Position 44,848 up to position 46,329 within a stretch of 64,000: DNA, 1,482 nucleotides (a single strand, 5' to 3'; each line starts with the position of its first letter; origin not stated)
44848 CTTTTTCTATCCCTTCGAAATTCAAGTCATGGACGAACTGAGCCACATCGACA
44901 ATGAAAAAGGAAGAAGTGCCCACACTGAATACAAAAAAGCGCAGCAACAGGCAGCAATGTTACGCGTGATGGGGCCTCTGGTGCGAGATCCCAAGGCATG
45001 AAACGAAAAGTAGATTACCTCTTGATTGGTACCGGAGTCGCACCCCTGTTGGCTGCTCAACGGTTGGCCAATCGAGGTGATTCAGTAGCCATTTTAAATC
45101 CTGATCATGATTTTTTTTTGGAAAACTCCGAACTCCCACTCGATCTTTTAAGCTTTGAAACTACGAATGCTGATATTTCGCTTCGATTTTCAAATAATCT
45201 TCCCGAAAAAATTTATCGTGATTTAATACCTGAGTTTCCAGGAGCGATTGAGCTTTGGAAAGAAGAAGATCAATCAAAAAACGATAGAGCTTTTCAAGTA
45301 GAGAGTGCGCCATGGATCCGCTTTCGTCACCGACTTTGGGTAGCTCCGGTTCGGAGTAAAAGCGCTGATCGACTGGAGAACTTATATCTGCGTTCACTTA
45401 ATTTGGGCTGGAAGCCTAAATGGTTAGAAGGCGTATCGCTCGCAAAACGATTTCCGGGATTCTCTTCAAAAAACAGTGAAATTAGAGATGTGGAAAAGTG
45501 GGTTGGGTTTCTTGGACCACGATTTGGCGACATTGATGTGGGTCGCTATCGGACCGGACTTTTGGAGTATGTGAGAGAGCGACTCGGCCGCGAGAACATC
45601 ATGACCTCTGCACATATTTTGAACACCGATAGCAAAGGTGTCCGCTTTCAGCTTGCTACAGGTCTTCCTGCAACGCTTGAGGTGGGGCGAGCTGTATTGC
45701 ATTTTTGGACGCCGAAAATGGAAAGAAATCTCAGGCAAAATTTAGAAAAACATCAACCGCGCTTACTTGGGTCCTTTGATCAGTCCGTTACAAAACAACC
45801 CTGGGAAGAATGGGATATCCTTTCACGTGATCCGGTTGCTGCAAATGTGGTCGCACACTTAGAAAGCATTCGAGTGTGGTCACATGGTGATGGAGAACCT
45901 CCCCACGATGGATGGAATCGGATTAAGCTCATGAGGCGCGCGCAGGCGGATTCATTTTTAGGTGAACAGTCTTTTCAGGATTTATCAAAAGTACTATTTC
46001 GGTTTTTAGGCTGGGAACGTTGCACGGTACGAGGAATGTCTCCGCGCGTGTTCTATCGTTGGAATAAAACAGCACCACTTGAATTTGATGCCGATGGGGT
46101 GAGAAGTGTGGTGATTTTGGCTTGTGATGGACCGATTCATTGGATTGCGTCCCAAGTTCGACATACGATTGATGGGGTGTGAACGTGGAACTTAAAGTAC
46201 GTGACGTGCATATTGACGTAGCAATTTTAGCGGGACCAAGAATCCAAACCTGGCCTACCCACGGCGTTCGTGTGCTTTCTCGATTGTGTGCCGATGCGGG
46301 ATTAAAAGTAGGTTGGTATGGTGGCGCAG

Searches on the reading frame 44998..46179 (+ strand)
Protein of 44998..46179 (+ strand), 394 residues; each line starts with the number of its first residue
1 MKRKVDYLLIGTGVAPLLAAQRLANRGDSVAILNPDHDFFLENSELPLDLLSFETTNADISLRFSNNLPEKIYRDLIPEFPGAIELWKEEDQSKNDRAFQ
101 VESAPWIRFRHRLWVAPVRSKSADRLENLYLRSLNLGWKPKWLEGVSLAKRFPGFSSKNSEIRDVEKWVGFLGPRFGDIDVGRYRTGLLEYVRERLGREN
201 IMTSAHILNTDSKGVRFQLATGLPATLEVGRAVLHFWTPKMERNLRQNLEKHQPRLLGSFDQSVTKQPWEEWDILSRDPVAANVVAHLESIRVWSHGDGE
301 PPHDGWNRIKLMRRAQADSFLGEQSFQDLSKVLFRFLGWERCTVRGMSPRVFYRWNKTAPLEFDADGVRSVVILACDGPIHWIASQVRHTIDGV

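Call 3: search_protein_families(library=pfam, proteins=[window:44998-46179:+], max_evalue=1)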
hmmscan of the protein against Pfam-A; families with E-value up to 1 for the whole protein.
window:44998-46179:+ (394 aa): 2 families
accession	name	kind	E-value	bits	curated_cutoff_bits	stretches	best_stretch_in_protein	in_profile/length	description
PF01266.30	DAO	-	0.0018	18.3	27.9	1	6-195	1-162/353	FAD dependent oxidoreductase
PF00890.30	FAD_binding_2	-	0.17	11.5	20.4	1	6-35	1-30/414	FAD binding domain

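Call 4: search_protein_families(library=ncbifam, proteins=[window:44998-46179:+], max_evalue=1)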
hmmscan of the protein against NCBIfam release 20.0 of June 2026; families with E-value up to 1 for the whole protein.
window:44998-46179:+ (394 aa): 7 families
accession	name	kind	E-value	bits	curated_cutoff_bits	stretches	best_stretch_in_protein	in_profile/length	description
NF002480.1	PRK01747.1-1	equivalog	0.0083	14.6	540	1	6-42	250-286/645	bifunctional tRNA (5-methylaminomethyl-2-thiouridine)(34)-methyltransferase MnmC2/FAD-dependent 5-carboxymethylaminomethyl-2-thiouridine(34)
NF005691.0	PRK07494.1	equivalog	0.017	13.7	459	1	2-37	6-41/404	UbiH/UbiF family hydroxylase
NF005545.0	PRK07208.1-1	equivalog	0.06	11.7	451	1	1-37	4-40/504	hypothetical protein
TIGR03197.1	MnmC_Cterm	equivalog_domain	0.087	11.9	174.2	1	8-39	3-34/400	FAD-dependent 5-carboxymethylaminomethyl-2-thiouridine(34) oxidoreductase MnmC1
NF003719.0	PRK05329.1-2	equivalog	0.19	10.6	359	1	4-52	2-49/423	glycerol-3-phosphate dehydrogenase subunit GlpB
NF006130.0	PRK08274.1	equivalog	0.19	10.5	369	1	2-34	3-35/467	FAD-dependent tricarballylate dehydrogenase TcuA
TIGR03378.1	glycerol3P_GlpB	equivalog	0.24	10.3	174.15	1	6-54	2-49/419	anaerobic glycerol-3-phosphate dehydrogenase subunit GlpB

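Call 6: search_solved_structures(query=window:44998-46179:+, max_evalue=10)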
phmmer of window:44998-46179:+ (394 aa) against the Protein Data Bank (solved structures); distinct sequences matched with E-value up to 10: 3.
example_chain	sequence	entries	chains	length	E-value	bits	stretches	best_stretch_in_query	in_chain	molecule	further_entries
6ncl_l4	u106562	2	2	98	0.76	12.3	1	121-187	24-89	P13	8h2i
5joq_A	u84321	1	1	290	0.78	12.3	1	49-102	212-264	Lmo2184 protein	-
2q8p_A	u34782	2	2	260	1.1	11.8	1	30-106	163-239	Iron-regulated surface determinant E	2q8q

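Call 26: search_solved_structures(query=A2, max_evalue=10, show_alignments=2)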
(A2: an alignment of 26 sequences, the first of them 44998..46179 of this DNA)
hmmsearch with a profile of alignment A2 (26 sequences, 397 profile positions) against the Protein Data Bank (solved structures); distinct sequences matched with E-value up to 10: 49.
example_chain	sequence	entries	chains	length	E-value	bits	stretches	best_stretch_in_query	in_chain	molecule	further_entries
4zcc_A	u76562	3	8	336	0.023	16.9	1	6-32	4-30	Renalase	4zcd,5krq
3kkj_A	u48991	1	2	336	0.025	16.7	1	6-32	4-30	Amine oxidase, flavin-containing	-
8p84_A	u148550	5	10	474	0.04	16.1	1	3-33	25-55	Monoamine oxidase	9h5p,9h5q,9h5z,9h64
4y4m_A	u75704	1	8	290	0.098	14.8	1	4-39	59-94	Putative ribose 1,5-bisphosphate isomerase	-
6cr0_A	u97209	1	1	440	0.11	14.6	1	6-33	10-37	(S)-6-hydroxynicotine oxidase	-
4k8d_A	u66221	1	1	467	0.12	14.5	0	7-43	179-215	Mercuric reductase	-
4k7z_A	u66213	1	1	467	0.12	14.5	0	7-43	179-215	Mercuric reductase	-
1zk7_A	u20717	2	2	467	0.12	14.5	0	7-43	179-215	Mercuric reductase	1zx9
9rum_A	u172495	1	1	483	0.14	14.3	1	7-34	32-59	Tetrapodal ancestor of L-amino acid oxidase: Q225A mutant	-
9t73_B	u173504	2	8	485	0.14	14.3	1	7-34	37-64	Tetrapodal ancestor of L-amino acid oxidases: I224A-Q225H-P361-PREGA-L367 bound to phenyla | Tetrapodal ancestor of L-amino acid oxidase: I224A-Q225H-P361-PREGA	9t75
9rvh_A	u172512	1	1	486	0.14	14.3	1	7-34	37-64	Tetrapodal ancestor of L-amino acid oxidase: Q225A-Loop (P361-PREGA-L367) mutant with phen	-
9rvj_A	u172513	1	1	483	0.14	14.3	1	7-34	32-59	Tetrapodal ancestor of L-amino acid oxidase: Q225H - W377I double mutant with phenylalanin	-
9qs1_A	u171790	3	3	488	0.14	14.3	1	7-34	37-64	Tetrapodal ancestor of L-amino acis oxidases | Tetrapodal ancestor of L-amino acid oxidases | Tetrapodal ancestor of L-amino acid oxidases co-crystallised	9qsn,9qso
9run_A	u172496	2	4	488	0.14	14.3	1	7-34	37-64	Tetrapodal ancestor of L-amino acid oxidase: Q225H-W377I double mutant | Tetrapodal ancestor of L-amino acid oxidases: W377I mutant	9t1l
4y4n_A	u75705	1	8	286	0.23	13.6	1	4-39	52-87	Putative ribose 1,5-bisphosphate isomerase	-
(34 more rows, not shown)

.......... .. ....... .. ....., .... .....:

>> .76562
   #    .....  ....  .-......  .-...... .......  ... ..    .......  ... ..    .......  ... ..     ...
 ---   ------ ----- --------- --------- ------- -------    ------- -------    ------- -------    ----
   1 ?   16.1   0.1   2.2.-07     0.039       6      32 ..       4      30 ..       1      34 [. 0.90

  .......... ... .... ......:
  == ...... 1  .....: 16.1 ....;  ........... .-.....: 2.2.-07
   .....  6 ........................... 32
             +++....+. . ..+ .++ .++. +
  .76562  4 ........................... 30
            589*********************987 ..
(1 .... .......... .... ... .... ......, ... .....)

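Call 28: search_protein_families(library=pfam, alignment_id=A2, max_evalue=0.01)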
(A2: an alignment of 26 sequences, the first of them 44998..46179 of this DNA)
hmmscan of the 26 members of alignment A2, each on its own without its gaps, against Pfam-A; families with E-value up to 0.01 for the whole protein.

A. member 1, window:44998-46179:+ (394 aa): 1 family
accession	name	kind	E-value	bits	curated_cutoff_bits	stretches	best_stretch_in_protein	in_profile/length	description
PF01266.30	DAO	-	0.0018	18.3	27.9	1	6-195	1-162/353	FAD dependent oxidoreductase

B. families by the number of members that match (of 26 scanned): 7 families
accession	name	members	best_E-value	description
PF01266.30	DAO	4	4.9e-05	FAD dependent oxidoreductase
PF13450.12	NAD_binding_8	1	0.0018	NAD(P)-binding Rossmann-like domain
PF22205.1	Csm6_6H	1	0.0026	Csm6 6H domain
PF07992.20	Pyr_redox_2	1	0.0028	Pyridine nucleotide-disulphide oxidoreductase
PF18215.6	Rtt106_N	1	0.0056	Histone chaperone Rtt106 N-terminal domain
PF00890.30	FAD_binding_2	1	0.0065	FAD binding domain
PF17516.8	ProQ_C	1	0.01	ProQ C-terminal domain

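Call 31: find_homologous_proteins(query=window:44998-46179:+, max_evalue=0.001)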
Query window:44998-46179:+ (394 aa): 119 proteins with E <= 0.001 among 3842 candidates.
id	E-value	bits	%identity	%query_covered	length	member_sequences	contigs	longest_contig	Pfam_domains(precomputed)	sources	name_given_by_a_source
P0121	3.7e-269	911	100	100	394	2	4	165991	-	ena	-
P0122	2.2e-228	777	84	100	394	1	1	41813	-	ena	-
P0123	3.4e-212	723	77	100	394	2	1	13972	-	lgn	-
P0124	1.1e-207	708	75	100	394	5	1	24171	-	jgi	-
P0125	9.8e-205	699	75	100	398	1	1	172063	-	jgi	jgi:hypothetical protein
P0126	1.3e-195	669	70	100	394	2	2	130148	-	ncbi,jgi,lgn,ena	jgi:hypothetical protein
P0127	4.5e-194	664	71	100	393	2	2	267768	-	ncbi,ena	-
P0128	1.3e-193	662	70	100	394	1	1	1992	-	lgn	-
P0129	5.5e-192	657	71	100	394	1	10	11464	-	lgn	-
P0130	1.2e-191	656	100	46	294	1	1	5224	-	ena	-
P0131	2.7e-191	654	71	100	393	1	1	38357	-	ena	-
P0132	7.5e-191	653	68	99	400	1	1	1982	-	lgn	-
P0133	8.3e-191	653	70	100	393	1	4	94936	-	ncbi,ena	-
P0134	8.7e-191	653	71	100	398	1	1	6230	-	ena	-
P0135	3.9e-190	651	69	100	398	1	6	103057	-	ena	-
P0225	5.1e-48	183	36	89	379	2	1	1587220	-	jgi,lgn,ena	jgi:hypothetical protein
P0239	2.8e-35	141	29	99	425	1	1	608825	-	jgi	-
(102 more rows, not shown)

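Call 42: predict_structure(alignment_id=A4)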
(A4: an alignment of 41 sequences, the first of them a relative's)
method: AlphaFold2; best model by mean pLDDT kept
length: 394 residues; sequences in the alignment: 41
mean_pLDDT: 92.2   pTM: 0.90
mean pLDDT of the five models: 92.2, 91.9, 91.7, 90.7, 90.7
residues with pLDDT >= 90: 326; 70-90: 52; 50-70: 16; < 50: 0
segments of 3 or more residues with pLDDT < 50: none
pLDDT, mean of each block of 10 residues (from residue 1): 89 97 96 96 95 73 94 95 92 69 94 94 92 94 94 86 83 96 96 94 95 94 94 97 95 95 94 94 94 95 93 86 90 90 92 92 95 96 96 90
secondary structure, 60 per line:
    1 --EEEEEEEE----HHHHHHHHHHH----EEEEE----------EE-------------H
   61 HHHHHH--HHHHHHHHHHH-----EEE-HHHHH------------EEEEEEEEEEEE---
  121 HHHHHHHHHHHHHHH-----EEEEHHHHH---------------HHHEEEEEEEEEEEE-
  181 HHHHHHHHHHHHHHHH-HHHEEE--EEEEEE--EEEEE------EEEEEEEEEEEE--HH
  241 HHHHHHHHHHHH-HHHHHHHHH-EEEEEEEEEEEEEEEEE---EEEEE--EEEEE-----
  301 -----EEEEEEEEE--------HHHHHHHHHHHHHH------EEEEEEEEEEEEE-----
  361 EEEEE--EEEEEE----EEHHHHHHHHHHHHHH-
elements in order: E3-10 H15-25 E30-34 H60-66 H69-79 E85-87 H89-93 E106-117 H121-135 E141-144 H145-149 E168-179 H181-196 E201-203 E206-211 E214-218 E225-236 H239-252 H254-262 E264-280 E284-288 E291-295 E306-314 H323-336 E343-355 E361-365 E368-373 H380-393

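Call 46: fold_search(model_id=the predicted structure, library=pdb)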
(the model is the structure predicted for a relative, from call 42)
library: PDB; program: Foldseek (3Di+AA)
matches with E <= 10: 1867; with E <= 0.001: 873
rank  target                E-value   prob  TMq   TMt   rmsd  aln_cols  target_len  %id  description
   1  9u3e_A                1.0e-15  1.00  0.51  0.52   8.4       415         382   12  Monomeric sarcosine oxidase from Bacillus sp. (SoxB) Y254A mutant (released 2025-09-24)
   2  5i39                  1.5e-15  1.00  0.57  0.59   6.8       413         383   14  High resolution structure of L-amino acid deaminase from Proteus vulgaris with the deletion of the specific insertion se (released 2016-08-03)
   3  3m12_B                1.8e-15  1.00  0.51  0.52   8.4       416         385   11  Crystal Structure of the Lys265Arg phosphate-crytsallized mutant of monomeric sarcosine oxidase (released 2010-04-21)
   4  9u3b_A                2.5e-15  1.00  0.49  0.51   8.2       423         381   11  Monomeric sarcosine oxidase from Bacillus sp. (SoxB) complexed with L-Thioproline (released 2025-09-24)
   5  9u3f_A                4.0e-15  1.00  0.51  0.52   8.2       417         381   12  Monomeric sarcosine oxidase from Bacillus sp. (SoxB) Y254G mutant (released 2025-09-24)
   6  3bhf_A                5.1e-15  1.00  0.53  0.55   8.0       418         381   12  Crystal structure of R49K mutant of Monomeric Sarcosine Oxidase crystallized in PEG as precipitant (released 2008-02-26)
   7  9u3b_B                5.1e-15  1.00  0.51  0.52   8.5       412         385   11  Monomeric sarcosine oxidase from Bacillus sp. (SoxB) complexed with L-Thioproline (released 2025-09-24)
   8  2gag_B                5.8e-15  1.00  0.59  0.58   6.9       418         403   11  Heteroteterameric sarcosine: structure of a diflavin metaloenzyme at 1.85 a resolution (released 2006-08-08)
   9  7exs                  5.8e-15  1.00  0.52  0.55   7.7       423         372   11  Thermomicrobium roseum sarcosine oxidase mutant - S320R (released 2021-07-28)
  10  6pxs_C                6.2e-15  1.00  0.60  0.63   6.6       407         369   14  Crystal structure of iminodiacetate oxidase (IdaA) from Chelativorans sp. BNC1 (released 2019-10-16)
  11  9u3c_A                7.4e-15  1.00  0.49  0.50   8.1       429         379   11  Monomeric sarcosine oxidase from Bacillus sp. (SoxB) complexed with L-Proline (released 2025-09-24)
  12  9u3f_B                1.1e-14  1.00  0.49  0.50   8.7       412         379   11  Monomeric sarcosine oxidase from Bacillus sp. (SoxB) Y254G mutant (released 2025-09-24)
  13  3m0o_A                1.2e-14  1.00  0.51  0.52   8.2       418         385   12  Crystal Structure of the Lys265Met mutant of monomeric sarcosine oxidase (released 2010-04-21)
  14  6pxs_A                1.3e-14  1.00  0.59  0.62   6.2       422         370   13  Crystal structure of iminodiacetate oxidase (IdaA) from Chelativorans sp. BNC1 (released 2019-10-16)
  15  4ysh_B                1.3e-14  1.00  0.61  0.64   5.9       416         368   13  Crystal structure of glycine oxidase from Geobacillus kaustophilus (released 2016-03-23)
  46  7fgp_B                3.9e-13  1.00  0.56  0.60   5.8       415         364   11  Crystal structure of Aureimonas altamirenisis flavin-containing opine dehydrogenase (FAD-bound form) (released 2022-08-31)
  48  7fgp_A                7.1e-13  1.00  0.52  0.53   7.2       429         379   10  Crystal structure of Aureimonas altamirenisis flavin-containing opine dehydrogenase (FAD-bound form) (released 2022-08-31)
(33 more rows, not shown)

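Call 66: find_encoding_contigs(protein=P0239, flank=6000, max_places=1)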
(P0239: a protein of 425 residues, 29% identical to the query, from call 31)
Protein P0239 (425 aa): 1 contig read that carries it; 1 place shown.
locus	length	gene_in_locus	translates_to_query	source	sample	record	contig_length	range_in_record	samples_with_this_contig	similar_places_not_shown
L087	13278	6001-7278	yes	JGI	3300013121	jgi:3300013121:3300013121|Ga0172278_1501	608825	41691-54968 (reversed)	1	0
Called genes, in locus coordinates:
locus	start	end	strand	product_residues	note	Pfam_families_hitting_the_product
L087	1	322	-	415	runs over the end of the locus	PF00154:RecA_N, PF08423:Rad51 (weak), PF27531:MT3502_N (weak), PF21096:RecA_C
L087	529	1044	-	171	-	PF10543:ORF6N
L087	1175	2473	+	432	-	PF00375:SDF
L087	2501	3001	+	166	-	PF00293:NUDIX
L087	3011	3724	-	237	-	PF21305:type_II_gspD_N0 (weak)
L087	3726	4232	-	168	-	PF04608:PgpA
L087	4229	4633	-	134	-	PF20791:Acyl-ACP_TE_C (weak), PF13279:4HBT_2, PF03061:4HBT, PF22636:FlK (weak)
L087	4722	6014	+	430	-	-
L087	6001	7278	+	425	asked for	-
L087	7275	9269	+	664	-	PF12837:Fer4_6 (faint), PF12838:Fer4_7, PF13187:Fer4_9 (weak), PF13237:Fer4_10 (faint), PF13484:Fer4_16 (faint), PF14697:Fer4_21 (weak), PF25160:LdpA_Fe-S-bd (weak), PF00037:Fer4 (weak)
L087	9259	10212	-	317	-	PF00561:Abhydrolase_1, PF12146:Hydrolase_4, PF12697:Abhydrolase_6, PF03096:Ndr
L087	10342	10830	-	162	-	PF13560:HTH_31 (weak), PF01381:HTH_3 (weak)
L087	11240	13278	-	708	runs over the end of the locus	PF17191:RecG_wedge, PF04851:ResIII, PF00270:DEAD, PF00271:Helicase_C, PF19833:RecG_dom3_C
